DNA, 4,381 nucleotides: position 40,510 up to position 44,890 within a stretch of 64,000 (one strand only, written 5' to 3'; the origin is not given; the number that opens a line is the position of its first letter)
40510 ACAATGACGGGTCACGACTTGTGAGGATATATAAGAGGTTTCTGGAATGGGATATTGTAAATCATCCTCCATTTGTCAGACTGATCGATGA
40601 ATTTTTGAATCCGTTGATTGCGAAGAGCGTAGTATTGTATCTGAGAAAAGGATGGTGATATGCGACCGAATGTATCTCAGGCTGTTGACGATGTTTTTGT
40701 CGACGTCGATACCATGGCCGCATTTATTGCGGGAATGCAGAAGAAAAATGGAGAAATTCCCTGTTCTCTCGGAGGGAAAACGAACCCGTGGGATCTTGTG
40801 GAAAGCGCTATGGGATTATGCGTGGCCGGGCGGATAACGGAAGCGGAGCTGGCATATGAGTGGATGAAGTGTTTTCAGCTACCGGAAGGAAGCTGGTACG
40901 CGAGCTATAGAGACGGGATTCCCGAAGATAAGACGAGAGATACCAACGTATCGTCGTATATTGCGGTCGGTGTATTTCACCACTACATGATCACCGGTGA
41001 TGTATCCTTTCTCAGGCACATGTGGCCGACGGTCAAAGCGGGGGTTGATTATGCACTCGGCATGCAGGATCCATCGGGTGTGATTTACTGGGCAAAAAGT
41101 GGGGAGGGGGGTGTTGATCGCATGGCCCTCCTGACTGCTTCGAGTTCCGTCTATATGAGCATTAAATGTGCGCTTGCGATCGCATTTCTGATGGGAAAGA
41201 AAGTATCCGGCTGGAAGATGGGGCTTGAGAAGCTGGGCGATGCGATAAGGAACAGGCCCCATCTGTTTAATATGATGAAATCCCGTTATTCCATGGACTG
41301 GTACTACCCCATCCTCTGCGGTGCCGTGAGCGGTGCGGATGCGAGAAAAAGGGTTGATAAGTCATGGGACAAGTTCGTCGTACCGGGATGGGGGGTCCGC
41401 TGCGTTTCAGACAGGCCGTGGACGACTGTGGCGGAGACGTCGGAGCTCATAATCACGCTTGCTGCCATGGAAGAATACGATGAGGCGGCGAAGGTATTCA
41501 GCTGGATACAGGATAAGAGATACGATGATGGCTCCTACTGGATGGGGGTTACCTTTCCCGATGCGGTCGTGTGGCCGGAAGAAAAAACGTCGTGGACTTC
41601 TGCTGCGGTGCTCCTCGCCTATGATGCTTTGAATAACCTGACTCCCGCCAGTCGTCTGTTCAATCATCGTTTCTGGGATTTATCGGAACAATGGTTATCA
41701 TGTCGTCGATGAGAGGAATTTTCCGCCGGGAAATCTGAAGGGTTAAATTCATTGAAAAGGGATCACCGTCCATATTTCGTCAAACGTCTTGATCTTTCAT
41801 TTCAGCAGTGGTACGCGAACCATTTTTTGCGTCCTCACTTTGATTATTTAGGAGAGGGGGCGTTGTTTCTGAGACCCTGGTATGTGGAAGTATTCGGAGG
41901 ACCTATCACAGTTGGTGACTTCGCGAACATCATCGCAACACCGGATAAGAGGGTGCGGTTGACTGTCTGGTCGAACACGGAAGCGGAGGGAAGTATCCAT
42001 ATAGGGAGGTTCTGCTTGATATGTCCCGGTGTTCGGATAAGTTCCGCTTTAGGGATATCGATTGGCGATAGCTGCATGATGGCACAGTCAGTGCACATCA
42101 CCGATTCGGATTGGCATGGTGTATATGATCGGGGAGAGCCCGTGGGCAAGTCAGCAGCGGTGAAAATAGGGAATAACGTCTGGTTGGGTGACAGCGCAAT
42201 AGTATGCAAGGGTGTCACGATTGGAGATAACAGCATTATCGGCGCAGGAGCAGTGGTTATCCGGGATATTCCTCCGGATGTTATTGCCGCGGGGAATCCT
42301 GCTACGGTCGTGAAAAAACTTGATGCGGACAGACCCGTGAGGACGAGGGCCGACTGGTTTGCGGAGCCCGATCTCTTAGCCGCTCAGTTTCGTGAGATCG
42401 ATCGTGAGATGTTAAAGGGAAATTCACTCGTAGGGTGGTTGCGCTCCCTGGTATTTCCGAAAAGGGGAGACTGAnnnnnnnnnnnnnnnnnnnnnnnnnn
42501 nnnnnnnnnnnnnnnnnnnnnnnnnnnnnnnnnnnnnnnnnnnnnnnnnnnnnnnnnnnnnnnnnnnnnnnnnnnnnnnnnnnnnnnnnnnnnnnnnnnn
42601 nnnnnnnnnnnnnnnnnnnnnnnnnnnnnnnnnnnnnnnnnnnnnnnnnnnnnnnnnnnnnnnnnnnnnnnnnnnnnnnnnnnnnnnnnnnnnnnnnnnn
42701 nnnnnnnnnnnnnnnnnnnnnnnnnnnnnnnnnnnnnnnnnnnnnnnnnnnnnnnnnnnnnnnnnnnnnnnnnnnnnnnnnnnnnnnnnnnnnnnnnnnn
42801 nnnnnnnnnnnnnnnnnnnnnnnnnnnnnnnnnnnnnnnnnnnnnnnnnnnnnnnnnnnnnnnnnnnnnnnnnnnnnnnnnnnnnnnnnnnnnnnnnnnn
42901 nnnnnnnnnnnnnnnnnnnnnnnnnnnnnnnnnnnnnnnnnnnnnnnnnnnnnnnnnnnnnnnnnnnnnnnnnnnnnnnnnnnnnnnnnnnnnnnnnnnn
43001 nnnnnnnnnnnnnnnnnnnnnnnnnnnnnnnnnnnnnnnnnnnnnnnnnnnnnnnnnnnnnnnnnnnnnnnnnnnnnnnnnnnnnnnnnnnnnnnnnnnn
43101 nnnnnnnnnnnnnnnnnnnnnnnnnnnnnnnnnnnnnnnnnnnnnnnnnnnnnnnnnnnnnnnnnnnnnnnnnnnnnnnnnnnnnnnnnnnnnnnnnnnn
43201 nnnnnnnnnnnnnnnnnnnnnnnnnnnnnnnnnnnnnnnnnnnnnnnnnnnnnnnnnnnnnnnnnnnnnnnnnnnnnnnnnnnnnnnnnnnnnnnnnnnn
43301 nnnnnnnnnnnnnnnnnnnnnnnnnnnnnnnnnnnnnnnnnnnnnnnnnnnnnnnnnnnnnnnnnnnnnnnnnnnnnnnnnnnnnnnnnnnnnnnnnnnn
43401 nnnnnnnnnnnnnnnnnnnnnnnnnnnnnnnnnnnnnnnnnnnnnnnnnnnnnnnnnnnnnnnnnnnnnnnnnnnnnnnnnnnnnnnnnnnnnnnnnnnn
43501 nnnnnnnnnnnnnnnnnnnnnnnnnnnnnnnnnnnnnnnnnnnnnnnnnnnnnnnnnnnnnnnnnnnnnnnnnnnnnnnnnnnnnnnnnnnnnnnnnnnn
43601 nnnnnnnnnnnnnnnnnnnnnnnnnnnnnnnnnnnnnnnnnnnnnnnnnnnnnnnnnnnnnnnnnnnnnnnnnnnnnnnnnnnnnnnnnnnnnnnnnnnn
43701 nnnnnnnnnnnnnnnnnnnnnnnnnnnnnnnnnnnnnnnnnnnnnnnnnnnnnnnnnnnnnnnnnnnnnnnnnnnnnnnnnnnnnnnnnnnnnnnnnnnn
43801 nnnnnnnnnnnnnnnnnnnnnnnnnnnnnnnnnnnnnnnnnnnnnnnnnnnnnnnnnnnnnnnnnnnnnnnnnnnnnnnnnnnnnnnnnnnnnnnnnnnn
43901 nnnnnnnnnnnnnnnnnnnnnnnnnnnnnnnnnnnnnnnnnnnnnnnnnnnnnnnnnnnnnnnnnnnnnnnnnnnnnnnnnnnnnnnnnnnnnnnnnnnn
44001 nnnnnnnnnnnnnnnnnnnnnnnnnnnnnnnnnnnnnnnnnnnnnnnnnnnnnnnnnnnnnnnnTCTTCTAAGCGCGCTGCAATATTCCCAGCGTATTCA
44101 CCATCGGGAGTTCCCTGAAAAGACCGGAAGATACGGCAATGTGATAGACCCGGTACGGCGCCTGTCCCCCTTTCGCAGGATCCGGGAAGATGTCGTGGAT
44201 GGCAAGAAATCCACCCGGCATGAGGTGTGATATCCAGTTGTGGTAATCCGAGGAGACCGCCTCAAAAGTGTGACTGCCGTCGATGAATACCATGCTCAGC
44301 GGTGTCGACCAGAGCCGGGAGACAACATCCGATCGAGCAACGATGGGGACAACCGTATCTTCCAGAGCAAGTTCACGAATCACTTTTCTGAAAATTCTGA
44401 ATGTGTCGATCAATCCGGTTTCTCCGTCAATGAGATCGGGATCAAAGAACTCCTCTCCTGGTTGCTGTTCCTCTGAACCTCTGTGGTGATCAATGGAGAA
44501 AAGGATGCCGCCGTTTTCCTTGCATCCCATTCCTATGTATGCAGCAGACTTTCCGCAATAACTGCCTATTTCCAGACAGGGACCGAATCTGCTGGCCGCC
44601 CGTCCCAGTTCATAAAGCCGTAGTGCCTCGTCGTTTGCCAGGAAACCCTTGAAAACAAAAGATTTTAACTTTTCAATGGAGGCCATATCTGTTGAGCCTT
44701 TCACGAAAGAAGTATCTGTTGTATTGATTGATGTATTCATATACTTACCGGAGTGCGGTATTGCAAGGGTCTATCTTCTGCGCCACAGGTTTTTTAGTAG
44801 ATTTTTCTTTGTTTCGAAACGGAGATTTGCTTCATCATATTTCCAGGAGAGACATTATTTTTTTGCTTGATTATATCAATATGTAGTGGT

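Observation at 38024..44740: Compact PHP / GT4 / methyltransferase / toroid / acyltransferase / B12-radical-SAM cluster that I cannot map to a named pathway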

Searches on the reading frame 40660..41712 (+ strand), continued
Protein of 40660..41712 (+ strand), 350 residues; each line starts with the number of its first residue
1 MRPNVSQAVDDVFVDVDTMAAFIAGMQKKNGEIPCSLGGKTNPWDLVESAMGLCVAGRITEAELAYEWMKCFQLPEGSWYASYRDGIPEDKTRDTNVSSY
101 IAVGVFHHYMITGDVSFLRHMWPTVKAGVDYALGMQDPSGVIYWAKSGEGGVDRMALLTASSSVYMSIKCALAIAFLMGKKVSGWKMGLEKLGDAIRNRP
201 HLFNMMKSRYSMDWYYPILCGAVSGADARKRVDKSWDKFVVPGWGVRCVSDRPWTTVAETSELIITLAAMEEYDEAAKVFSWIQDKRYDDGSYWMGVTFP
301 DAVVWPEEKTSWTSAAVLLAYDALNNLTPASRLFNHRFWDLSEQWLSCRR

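Call 70: search_protein_families(library=pfam, proteins=[L029:13512-14501:+, L029:14698-15624:+, L029:15744-17030:-, L029:6612-7730:-, L052:8724-10130:+, L044:12664-13662:-, L044:6867-7844:-, L027:14523-15563:+, L027:6964-7758:+, L027:5708-6586:+], max_evalue=0.0001)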
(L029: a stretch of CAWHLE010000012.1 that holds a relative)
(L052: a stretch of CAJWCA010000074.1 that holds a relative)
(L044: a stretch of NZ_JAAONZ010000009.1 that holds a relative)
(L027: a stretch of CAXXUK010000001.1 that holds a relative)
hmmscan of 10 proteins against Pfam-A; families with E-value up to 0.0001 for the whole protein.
L029:13512-14501:+ (329 aa): 3 families
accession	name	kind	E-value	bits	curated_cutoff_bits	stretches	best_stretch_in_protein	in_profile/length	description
PF00753.33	Lactamase_B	-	8.4e-24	85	22.7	1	27-235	7-196/196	Metallo-beta-lactamase superfamily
PF21221.3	B_lactamase-like_C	-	2.1e-06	27.8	27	1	293-314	24-45/46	Metallo-beta-lactamase-like, C-terminal domain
PF19583.5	ODP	-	6.2e-05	23.4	27.2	0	154-194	94-136/194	ODP family beta lactamase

L029:14698-15624:+ (308 aa): 1 family
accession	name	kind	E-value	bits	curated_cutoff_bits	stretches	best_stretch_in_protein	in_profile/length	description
PF04909.20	Amidohydro_2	-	2.1e-30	106.9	26.4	1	87-307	63-289/289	Amidohydrolase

L029:15744-17030:- (428 aa): 7 families
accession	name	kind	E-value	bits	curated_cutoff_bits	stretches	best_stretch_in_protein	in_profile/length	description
PF00534.26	Glycos_transf_1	-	3.2e-30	105.4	26.4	1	225-361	10-143/172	Glycosyl transferases group 1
PF13439.12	Glyco_transf_4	-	5.3e-29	101.8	28.5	1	37-210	1-169/170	Glycosyltransferase Family 4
PF13692.12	Glyco_trans_1_4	-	5.5e-25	88.7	27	1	230-361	1-127/142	Glycosyl transferases group 1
PF13579.12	Glyco_trans_4_4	-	7.6e-25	88.5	29.7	1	38-206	1-158/158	Glycosyl transferase 4-like domain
PF20706.3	GT4-conflict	-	2.1e-17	63.6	26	1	68-417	40-384/385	Family 4 Glycosyltransferase in conflict systems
PF08323.17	Glyco_transf_5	-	2.5e-12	47.5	22.7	1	112-191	127-226/239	Starch synthase catalytic domain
PF13524.12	Glyco_trans_1_2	-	7.4e-06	26.4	25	1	248-420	5-144/144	Glycosyl transferase-like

L029:6612-7730:- (372 aa): 5 families
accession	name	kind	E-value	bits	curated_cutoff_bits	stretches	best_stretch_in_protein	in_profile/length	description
PF04432.18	FrhB_FdhB_C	-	1.5e-36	125.9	23.3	1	170-320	2-147/150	Coenzyme F420 hydrogenase/dehydrogenase, beta subunit C terminus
PF04422.18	FrhB_FdhB_N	-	4.4e-13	49.6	22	1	90-161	4-77/78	Coenzyme F420 hydrogenase/dehydrogenase, beta subunit N-term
PF00037.32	Fer4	-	2.2e-05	24.5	21.1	1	17-32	5-20/24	4Fe-4S binding domain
PF12838.12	Fer4_7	-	7.5e-05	23.6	27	0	18-32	36-50/52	4Fe-4S dicluster domain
PF12797.12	Fer4_2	-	9.2e-05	22.6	24.5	1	15-32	5-22/22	4Fe-4S binding domain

L052:8724-10130:+ (468 aa): 5 families
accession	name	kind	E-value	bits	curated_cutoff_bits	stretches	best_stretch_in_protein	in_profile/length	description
PF00483.29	NTP_transferase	-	5.7e-60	203.4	21.2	1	3-284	2-243/245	Nucleotidyl transferase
PF01050.24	MannoseP_isomer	-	1.2e-53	180.6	23.6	1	351-463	4-116/116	Mannose-6-phosphate isomerase C-terminal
PF22640.1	ManC_GMP_beta-helix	-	4.9e-15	55.6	27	1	292-345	2-55/55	MannoseP isomerase/GMP-like beta-helix domain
PF07883.17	Cupin_2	-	4.8e-12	45.9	27.2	1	381-447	4-69/70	Cupin domain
PF12804.13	NTP_transf_3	-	5.4e-07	30.4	27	1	4-127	2-110/160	MobA-like NTP transferase domain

L044:12664-13662:- (332 aa): 1 family
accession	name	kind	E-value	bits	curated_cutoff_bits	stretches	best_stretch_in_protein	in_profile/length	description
PF01207.24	Dus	-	1.8e-67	228.1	20.4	1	5-240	2-230/311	Dihydrouridine synthase (Dus)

L044:6867-7844:- (325 aa): 4 families
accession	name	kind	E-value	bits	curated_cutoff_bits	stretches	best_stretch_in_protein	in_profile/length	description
PF17765.7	MLTR_LBD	-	3e-15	57.1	26.3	1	135-251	3-118/168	MmyB-like transcription regulator ligand binding domain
PF13560.12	HTH_31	-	9.1e-08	32.7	27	1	48-104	1-58/64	Helix-turn-helix domain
PF01381.28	HTH_3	-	1.3e-06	28.8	23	1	53-100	1-48/55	Helix-turn-helix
PF12844.13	HTH_19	-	2.1e-05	24.8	30.2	1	50-100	1-51/64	Helix-turn-helix domain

L027:14523-15563:+ (346 aa): 1 family
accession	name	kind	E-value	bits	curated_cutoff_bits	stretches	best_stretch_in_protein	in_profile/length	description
PF01142.23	TruD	-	1.3e-76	258.6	27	2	5-182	6-187/412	tRNA pseudouridine synthase D (TruD)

L027:6964-7758:+ (264 aa): 1 family
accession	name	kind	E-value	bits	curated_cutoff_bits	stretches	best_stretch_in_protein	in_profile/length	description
PF02810.21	SEC-C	-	1.2e-10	41.5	20.4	1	23-40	1-18/19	SEC-C motif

L027:5708-6586:+ (292 aa): 1 family
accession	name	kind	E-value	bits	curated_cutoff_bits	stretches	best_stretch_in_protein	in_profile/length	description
PF02754.22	CCG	-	9.8e-23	80.5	20.6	2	149-236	1-84/85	Cysteine-rich domain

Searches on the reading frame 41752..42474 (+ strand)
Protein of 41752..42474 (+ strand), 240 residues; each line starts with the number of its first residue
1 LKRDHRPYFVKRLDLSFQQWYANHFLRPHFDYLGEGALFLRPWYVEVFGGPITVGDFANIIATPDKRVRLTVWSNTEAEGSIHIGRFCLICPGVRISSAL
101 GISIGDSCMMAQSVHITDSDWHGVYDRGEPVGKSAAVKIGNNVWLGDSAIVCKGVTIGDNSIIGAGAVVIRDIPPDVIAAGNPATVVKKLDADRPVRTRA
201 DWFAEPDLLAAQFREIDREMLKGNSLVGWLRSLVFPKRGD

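Call 3: search_protein_families(library=pfam, proteins=[window:41752-42474:+], max_evalue=0.01)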
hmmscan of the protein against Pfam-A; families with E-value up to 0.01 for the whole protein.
window:41752-42474:+ (240 aa): 3 families
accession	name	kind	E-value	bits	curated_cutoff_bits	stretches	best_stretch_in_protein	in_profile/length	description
PF00132.30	Hexapep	-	3e-12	46.1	27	1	137-170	2-35/36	Bacterial transferase hexapeptide (six repeats)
PF14602.12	Hexapep_2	-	3.6e-07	30.2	27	1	137-169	2-32/34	Hexapeptide repeat of succinyl-transferase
PF25084.1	LbH_EIF2B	-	5.2e-05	23.6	54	0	137-170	62-94/105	EIF2B subunit epsilon LbH domain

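Call 4: search_protein_families(library=ncbifam, proteins=[window:41752-42474:+], max_evalue=0.01)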
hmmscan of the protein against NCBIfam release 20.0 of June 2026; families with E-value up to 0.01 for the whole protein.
window:41752-42474:+ (240 aa): 43 families (the best 25 are shown)
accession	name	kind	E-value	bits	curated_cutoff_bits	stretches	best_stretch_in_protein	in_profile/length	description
NF007240.0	PRK09677.1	equivalog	1.6e-23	83.2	243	1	70-194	58-188/192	putative lipopolysaccharide biosynthesis O-acetyl transferase WbbJ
NF007499.0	PRK10092.1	equivalog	9.9e-23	80.9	314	1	101-190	93-183/183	maltose O-acetyltransferase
NF007076.0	PRK09527.1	equivalog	1.1e-22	80.4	347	1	81-191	75-186/203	galactoside O-acetyltransferase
NF000311.1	Vat_ABCDEFH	equivalog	5.3e-18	65.3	300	1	81-190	57-164/201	Vat family streptogramin A O-acetyltransferase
NF007797.0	PRK10502.1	subfamily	3.9e-17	62.5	192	1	82-189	73-178/183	WcaF family extracellular polysaccharide biosynthesis acetyltransferase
TIGR03570.1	NeuD_NnaD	subfamily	1e-15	57.9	160.8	1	80-184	98-201/202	NeuD/PglB/VioB family sugar acetyltransferase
NF033468.1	stregram_VatI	exception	1.1e-15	58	415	1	52-190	29-166/208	streptogramin A O-acetyltransferase Vat(I)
NF000111.1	stregram_VatD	exception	8.7e-15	55.1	400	1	81-192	60-170/209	streptogramin A O-acetyltransferase Vat(D)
NF041874.1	EPS_EpsC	equivalog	2.3e-14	53.4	150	1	81-189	61-166/168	serine O-acetyltransferase EpsC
TIGR03308.1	phn_thr-fam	hypoth_equivalog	4.6e-14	52.8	201.65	1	83-189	55-161/204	phosphonate metabolim protein, transferase hexapeptide repeat family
NF000147.1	stregram_VatF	exception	5.9e-14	52.1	400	1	82-189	67-173/221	streptogramin A O-acetyltransferase Vat(F)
NF038307.1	EPS_acetyl_HpsU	equivalog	9.4e-14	51.4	305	1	81-186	71-174/178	hormogonium polysaccharide biosynthesis acetyltransferase HpsU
TIGR03532.1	DapD_Ac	equivalog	4.8e-13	49.3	231.75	1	104-194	131-218/231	2,3,4,5-tetrahydropyridine-2,6-dicarboxylate N-acetyltransferase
NF000101.1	stregram_VatA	exception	6e-13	48.9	450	1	82-194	66-176/219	streptogramin A O-acetyltransferase Vat(A)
NF000504.1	stregram_VatH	exception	4e-12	46.5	475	1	82-191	65-172/216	streptogramin A O-acetyltransferase Vat(H)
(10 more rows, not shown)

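Call 20: search_solved_structures(query=window:41752-42471:+, max_evalue=0.00001)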
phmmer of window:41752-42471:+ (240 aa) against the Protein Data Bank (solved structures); distinct sequences matched with E-value up to 0.00001: 66 (the best 60 are shown).
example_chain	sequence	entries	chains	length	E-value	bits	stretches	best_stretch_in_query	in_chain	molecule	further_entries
3hjj_A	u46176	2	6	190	1.9e-21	79.9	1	81-191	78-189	Maltose O-acetyltransferase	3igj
1kqa_A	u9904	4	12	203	5.9e-21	78.3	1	80-191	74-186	GALACTOSIDE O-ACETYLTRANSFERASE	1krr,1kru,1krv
3srt_A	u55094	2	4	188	1e-20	77.5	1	81-191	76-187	Maltose O-acetyltransferase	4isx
6ag8_C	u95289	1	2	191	2.8e-20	76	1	101-190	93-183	Maltose O-acetyltransferase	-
1ocx_A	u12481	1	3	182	7e-20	74.7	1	101-190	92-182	MALTOSE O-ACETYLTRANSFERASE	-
4dcl_A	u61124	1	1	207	7.8e-20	74.6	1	77-201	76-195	Putative acetyltransferase SACOL2570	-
4egg_A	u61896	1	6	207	8e-20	74.6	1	77-201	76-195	Putative acetyltransferase SACOL2570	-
3v4e_A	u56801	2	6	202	8.6e-20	74.5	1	78-201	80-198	Galactoside O-acetyltransferase | Putative acetyltransferase SACOL2570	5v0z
3ftt_A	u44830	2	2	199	9.2e-20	74.4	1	77-201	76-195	Putative acetyltransferase SACOL2570 | Galactoside O-acetyltransferase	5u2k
2ic7_A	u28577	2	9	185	7.6e-19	71.3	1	81-190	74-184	Maltose transacetylase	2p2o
3jqy_B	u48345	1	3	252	5.3e-15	58.8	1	81-189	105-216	Polysialic acid O-acetyltransferase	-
2wlc_A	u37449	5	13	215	1.3e-14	57.4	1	96-189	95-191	POLYSIALIC ACID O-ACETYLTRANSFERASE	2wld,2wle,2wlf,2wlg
7hzv_A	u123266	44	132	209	4.2e-14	55.8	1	81-193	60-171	Streptogramin A acetyltransferase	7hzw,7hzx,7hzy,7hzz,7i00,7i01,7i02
1khr_A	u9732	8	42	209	4.2e-14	55.8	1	81-193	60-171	STREPTOGRAMIN A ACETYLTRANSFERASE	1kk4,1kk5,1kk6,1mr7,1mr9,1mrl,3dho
8vr6_A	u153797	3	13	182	1.4e-13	54.1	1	71-188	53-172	Acetyltransferase, putative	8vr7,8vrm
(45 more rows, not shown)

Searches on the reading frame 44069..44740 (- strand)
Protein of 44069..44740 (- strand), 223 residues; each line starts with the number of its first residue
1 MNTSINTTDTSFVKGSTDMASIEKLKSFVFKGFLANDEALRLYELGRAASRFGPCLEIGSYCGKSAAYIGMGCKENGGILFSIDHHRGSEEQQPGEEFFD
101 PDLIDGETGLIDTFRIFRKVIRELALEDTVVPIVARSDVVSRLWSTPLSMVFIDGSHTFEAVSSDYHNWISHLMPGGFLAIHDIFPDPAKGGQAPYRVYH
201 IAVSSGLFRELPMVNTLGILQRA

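Call 3: search_protein_families(library=pfam, proteins=[window:44069-44740:-], max_evalue=0.01)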
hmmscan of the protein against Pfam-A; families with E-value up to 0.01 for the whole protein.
window:44069-44740:- (223 aa): 1 family
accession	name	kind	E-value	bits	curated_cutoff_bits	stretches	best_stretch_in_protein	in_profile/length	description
PF13578.12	Methyltransf_24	-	8e-21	75.3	26.3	1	56-184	1-105/105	Methyltransferase domain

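Call 4: search_protein_families(library=ncbifam, proteins=[window:44069-44740:-], max_evalue=0.01)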
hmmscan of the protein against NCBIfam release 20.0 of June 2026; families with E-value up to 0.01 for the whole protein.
window:44069-44740:- (223 aa): 0 families

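Call 11: search_solved_structures(query=window:44072-44740:-, max_evalue=0.01)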
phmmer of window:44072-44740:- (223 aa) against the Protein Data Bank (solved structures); distinct sequences matched with E-value up to 0.01: 1.
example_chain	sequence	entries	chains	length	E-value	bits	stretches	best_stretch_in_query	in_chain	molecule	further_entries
6g7d_A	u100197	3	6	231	1.1e-54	188.6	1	31-222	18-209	Methyltransferase domain protein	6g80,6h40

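Call 33: search_solved_structures(query=window:44072-44740:-, max_evalue=1e-20, show_alignments=1)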
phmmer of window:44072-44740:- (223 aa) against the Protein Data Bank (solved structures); distinct sequences matched with E-value up to 1e-20: 1.
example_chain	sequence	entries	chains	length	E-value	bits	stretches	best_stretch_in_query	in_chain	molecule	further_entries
6g7d_A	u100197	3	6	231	1.1e-54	188.6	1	31-222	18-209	Methyltransferase domain protein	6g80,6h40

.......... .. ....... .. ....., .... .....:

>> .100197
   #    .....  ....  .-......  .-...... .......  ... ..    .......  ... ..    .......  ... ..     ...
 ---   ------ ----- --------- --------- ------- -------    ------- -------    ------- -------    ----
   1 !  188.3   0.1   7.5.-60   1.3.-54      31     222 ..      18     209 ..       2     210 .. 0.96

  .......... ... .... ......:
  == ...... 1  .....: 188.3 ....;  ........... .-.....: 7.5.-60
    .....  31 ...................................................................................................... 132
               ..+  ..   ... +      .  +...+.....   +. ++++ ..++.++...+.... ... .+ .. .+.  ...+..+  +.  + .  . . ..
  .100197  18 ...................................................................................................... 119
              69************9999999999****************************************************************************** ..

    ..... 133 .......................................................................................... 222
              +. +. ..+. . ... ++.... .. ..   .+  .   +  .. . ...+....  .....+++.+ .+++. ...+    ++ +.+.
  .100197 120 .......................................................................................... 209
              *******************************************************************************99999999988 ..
